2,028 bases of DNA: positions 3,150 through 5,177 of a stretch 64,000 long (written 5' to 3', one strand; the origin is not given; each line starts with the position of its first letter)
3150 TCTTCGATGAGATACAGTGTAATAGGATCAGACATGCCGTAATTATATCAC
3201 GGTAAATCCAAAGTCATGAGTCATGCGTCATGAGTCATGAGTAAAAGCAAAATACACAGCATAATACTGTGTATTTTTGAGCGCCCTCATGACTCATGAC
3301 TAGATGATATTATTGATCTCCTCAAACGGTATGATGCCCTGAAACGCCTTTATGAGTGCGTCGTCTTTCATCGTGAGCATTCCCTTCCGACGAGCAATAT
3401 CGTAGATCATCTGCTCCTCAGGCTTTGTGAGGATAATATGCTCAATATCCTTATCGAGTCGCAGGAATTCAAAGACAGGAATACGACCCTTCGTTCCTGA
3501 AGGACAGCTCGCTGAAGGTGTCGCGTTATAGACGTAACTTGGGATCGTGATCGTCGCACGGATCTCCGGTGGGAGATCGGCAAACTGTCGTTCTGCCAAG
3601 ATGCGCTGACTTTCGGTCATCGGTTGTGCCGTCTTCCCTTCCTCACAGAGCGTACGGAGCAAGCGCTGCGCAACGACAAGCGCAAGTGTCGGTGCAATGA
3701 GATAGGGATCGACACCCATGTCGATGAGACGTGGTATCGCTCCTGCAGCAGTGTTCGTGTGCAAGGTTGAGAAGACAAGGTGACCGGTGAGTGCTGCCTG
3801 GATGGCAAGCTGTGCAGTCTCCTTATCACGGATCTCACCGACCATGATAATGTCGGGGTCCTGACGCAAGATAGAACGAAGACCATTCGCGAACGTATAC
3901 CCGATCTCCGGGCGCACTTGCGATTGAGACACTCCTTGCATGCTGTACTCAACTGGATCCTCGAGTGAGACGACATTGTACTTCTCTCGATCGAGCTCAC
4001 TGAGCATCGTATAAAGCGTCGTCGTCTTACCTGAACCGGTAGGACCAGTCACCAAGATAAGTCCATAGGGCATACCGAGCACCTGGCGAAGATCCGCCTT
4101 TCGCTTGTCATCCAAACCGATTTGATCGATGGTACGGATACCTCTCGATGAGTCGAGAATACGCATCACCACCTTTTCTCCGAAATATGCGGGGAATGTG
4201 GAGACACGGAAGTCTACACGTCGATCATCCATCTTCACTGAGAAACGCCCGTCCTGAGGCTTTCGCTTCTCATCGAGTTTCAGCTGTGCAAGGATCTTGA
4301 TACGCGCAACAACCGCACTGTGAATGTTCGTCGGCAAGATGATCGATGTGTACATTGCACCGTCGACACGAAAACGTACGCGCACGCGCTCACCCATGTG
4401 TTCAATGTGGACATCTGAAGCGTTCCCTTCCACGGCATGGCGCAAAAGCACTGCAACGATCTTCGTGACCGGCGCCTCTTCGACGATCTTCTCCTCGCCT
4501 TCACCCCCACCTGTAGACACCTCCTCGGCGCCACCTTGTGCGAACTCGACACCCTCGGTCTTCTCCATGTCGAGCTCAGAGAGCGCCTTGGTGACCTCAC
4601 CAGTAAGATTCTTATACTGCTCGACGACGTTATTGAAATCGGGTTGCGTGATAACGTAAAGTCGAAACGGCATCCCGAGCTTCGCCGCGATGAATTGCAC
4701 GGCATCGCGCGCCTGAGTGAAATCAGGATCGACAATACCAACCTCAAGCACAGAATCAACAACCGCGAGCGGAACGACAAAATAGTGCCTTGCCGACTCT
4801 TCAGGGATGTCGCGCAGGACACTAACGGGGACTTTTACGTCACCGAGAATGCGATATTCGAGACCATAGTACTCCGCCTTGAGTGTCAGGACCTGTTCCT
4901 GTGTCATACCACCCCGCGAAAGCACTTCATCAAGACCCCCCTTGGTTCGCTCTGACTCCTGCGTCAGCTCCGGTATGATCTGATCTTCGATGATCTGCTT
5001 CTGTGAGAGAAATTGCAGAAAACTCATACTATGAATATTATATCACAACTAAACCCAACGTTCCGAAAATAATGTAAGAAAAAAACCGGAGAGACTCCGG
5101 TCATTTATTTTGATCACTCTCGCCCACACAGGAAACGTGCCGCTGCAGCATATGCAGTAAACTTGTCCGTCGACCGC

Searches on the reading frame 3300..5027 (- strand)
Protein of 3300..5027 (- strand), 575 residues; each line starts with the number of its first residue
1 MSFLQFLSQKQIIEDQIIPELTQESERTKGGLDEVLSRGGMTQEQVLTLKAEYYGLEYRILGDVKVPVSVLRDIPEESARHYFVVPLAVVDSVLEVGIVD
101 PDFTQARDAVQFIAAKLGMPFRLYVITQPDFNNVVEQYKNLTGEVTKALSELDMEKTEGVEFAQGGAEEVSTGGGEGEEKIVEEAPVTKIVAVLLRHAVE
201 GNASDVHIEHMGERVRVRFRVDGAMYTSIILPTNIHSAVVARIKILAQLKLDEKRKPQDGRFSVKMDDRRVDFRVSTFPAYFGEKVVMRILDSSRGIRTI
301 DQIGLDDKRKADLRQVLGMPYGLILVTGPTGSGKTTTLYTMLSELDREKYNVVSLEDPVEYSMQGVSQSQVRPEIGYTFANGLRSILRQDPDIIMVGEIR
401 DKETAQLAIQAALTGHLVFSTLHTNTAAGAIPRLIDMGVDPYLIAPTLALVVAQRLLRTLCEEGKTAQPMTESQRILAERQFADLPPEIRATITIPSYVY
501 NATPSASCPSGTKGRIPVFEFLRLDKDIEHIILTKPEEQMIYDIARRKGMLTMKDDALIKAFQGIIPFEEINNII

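Call 11: search_protein_families(library=pfam, proteins=[window:3300-5027:-], max_evalue=0.001)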
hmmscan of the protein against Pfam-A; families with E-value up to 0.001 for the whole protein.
window:3300-5027:- (575 aa): 6 families
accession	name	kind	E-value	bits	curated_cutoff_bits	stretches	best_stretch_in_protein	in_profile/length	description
PF00437.27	T2SSE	-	3.2e-119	398.3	24.9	1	183-572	4-369/370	Type II/IV secretion system protein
PF05157.20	MshEN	-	1.6e-10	41.3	23.1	1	54-140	1-85/90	MshEN domain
PF13401.12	AAA_22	-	2.9e-05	24.8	27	1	322-380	6-59/130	AAA domain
PF25199.1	nSTAND_NTPase5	-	0.0001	22.6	34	1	322-361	42-82/145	Novel STAND NTPase 5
PF13173.12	AAA_14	-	0.00016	22.1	27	1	323-410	4-82/129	AAA domain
PF13191.12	AAA_16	-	0.00017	22.6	32.6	1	318-414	22-109/167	AAA ATPase domain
